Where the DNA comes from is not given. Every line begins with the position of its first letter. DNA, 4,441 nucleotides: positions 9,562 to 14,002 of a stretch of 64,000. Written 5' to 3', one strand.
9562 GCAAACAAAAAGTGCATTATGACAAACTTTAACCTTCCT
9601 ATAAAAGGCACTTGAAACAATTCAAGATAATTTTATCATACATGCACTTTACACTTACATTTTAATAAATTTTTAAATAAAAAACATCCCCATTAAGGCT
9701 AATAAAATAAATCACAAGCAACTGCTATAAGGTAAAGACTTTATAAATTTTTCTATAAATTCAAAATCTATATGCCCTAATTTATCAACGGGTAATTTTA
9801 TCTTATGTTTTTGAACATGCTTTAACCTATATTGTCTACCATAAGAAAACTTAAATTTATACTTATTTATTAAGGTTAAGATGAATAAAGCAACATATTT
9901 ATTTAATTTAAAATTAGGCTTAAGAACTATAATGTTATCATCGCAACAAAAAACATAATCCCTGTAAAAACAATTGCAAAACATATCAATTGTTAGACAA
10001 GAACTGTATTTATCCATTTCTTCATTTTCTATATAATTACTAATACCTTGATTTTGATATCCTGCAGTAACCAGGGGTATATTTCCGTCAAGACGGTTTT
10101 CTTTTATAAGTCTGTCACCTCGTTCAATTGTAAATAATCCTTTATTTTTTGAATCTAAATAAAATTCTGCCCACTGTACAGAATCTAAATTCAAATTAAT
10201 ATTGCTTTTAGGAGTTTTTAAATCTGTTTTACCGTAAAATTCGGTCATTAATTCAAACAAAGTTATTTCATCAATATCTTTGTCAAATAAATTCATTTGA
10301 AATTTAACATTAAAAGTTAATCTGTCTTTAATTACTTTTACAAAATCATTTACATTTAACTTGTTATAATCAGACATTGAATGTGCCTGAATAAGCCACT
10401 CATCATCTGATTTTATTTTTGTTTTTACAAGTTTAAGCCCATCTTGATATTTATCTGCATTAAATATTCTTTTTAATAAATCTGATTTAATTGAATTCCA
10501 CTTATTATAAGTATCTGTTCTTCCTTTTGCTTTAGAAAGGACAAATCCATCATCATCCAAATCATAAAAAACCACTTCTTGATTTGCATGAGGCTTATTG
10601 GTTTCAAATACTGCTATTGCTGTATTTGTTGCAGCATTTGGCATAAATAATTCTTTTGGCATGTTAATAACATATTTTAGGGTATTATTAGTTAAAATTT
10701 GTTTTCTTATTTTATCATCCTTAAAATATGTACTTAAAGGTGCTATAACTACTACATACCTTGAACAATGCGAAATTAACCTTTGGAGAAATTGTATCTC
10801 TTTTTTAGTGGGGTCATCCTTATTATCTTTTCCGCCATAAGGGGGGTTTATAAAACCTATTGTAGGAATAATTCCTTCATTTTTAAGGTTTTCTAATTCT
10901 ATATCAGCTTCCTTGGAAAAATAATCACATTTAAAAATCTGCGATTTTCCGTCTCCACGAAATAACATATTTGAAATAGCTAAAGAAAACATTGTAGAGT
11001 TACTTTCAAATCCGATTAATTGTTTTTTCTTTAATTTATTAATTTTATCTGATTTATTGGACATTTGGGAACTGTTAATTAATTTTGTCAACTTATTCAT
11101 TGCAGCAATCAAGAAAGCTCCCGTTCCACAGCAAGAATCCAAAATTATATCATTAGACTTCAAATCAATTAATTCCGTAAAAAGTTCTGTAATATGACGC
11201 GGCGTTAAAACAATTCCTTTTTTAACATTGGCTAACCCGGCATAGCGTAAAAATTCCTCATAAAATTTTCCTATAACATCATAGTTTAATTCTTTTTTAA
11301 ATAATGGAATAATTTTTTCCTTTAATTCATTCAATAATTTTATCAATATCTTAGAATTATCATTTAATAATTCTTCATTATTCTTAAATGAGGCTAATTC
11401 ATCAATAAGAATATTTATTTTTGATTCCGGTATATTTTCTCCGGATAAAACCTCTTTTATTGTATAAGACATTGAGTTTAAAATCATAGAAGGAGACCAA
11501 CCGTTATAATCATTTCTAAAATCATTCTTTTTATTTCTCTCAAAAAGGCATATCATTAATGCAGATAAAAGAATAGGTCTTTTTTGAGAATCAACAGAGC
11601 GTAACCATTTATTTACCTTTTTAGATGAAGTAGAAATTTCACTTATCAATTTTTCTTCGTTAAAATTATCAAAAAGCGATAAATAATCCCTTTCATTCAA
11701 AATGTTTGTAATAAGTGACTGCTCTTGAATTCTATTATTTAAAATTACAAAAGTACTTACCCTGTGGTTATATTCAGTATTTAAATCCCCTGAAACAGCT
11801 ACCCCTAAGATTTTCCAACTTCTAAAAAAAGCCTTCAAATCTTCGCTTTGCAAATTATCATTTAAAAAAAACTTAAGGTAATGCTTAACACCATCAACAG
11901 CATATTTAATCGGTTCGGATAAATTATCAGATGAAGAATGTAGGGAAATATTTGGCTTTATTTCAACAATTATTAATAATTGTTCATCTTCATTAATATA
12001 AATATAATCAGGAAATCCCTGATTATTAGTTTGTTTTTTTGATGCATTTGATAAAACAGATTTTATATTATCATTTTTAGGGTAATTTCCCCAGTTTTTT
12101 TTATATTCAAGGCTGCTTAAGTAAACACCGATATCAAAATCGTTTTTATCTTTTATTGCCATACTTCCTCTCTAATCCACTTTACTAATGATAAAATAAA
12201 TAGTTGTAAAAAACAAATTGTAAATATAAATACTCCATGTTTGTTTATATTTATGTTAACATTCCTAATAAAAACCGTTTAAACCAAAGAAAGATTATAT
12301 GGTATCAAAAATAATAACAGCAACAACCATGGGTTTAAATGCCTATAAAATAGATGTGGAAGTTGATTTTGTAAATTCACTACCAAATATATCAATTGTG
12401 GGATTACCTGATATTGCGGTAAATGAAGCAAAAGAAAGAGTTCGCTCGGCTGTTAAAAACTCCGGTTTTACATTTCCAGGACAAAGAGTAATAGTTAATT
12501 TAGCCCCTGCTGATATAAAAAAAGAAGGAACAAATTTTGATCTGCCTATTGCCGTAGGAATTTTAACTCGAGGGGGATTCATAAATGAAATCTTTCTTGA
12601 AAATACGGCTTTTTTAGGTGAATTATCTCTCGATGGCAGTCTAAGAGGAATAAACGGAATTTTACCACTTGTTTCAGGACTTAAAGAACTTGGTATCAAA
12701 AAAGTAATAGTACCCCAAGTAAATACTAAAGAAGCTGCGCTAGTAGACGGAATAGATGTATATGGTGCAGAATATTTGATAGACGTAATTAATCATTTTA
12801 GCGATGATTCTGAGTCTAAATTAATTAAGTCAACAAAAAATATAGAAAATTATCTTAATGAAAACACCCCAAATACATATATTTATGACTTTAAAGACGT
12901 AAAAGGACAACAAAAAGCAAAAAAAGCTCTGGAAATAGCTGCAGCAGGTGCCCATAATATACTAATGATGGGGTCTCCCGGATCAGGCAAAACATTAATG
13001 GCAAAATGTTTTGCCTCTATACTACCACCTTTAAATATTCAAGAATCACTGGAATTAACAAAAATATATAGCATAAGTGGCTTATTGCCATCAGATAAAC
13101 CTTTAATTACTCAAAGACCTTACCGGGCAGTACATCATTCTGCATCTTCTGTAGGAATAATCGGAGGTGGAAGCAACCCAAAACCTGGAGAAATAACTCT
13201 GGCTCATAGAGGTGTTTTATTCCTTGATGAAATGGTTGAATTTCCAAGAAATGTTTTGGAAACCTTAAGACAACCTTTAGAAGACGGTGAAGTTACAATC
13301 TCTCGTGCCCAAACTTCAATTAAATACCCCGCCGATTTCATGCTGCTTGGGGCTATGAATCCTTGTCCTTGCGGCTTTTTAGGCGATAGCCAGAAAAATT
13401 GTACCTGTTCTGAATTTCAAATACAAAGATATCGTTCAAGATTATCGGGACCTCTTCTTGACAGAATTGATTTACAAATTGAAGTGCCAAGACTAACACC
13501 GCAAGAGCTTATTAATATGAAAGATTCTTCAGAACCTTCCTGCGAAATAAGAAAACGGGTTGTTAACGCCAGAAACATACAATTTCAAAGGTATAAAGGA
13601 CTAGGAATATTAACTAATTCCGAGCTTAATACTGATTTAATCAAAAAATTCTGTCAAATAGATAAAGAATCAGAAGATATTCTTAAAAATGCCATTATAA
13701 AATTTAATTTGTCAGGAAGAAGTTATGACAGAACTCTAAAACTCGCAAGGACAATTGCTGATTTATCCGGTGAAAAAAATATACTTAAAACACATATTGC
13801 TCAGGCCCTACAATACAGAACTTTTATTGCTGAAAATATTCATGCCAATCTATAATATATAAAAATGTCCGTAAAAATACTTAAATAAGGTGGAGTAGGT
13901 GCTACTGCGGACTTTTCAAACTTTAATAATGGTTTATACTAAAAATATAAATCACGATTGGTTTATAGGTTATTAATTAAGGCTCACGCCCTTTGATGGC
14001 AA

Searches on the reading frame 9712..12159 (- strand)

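Call 34: search_protein_families(library=pfam, proteins=[window:9712-12159:-], max_evalue=0.00001)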
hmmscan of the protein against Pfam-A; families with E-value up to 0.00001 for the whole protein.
window:9712-12159:- (815 aa): 1 family
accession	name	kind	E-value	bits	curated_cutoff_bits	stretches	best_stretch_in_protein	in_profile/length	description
PF02384.22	N6_Mtase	-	2.4e-28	99.8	20.4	1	293-538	3-250/311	N-6 DNA Methylase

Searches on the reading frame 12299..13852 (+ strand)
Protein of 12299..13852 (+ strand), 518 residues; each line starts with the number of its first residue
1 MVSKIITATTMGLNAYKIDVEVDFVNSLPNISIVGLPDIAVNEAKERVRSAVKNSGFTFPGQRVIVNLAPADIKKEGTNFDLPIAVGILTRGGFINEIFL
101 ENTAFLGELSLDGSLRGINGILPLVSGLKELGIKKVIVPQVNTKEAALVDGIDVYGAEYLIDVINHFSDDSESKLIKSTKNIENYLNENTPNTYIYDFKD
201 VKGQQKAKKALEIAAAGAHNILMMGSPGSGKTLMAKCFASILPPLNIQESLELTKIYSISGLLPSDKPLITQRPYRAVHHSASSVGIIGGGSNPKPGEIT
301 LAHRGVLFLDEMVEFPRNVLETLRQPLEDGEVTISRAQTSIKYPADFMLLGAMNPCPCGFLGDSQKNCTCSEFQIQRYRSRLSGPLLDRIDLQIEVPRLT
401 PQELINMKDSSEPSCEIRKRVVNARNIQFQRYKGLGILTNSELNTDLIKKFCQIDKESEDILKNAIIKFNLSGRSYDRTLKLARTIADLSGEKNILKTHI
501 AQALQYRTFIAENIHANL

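Call 34: search_protein_families(library=pfam, proteins=[window:12299-13852:+], max_evalue=0.00001)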
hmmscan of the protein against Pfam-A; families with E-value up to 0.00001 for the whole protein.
window:12299-13852:+ (518 aa): 6 families
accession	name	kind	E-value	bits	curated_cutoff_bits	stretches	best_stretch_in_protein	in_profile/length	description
PF01078.27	Mg_chelatase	-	2.9e-95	318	20.3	1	197-403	1-206/207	Magnesium chelatase, subunit ChlI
PF13541.12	ChlI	-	1.8e-44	151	27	1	20-142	1-121/121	Subunit ChlI of Mg-chelatase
PF13335.12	Mg_chelatase_C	-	2.8e-30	105.2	26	1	412-507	2-94/94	Magnesium chelatase, subunit ChlI C-terminal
PF07728.20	AAA_5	-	4.3e-09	36.9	22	1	220-357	1-125/139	AAA domain (dynein-related subfamily)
PF00493.29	MCM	-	2.3e-07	30.6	23.3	0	295-360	113-178/224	MCM P-loop domain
PF00158.32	Sigma54_activat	-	3.4e-07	30.5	20.2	0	290-334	80-124/168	Sigma-54 interaction domain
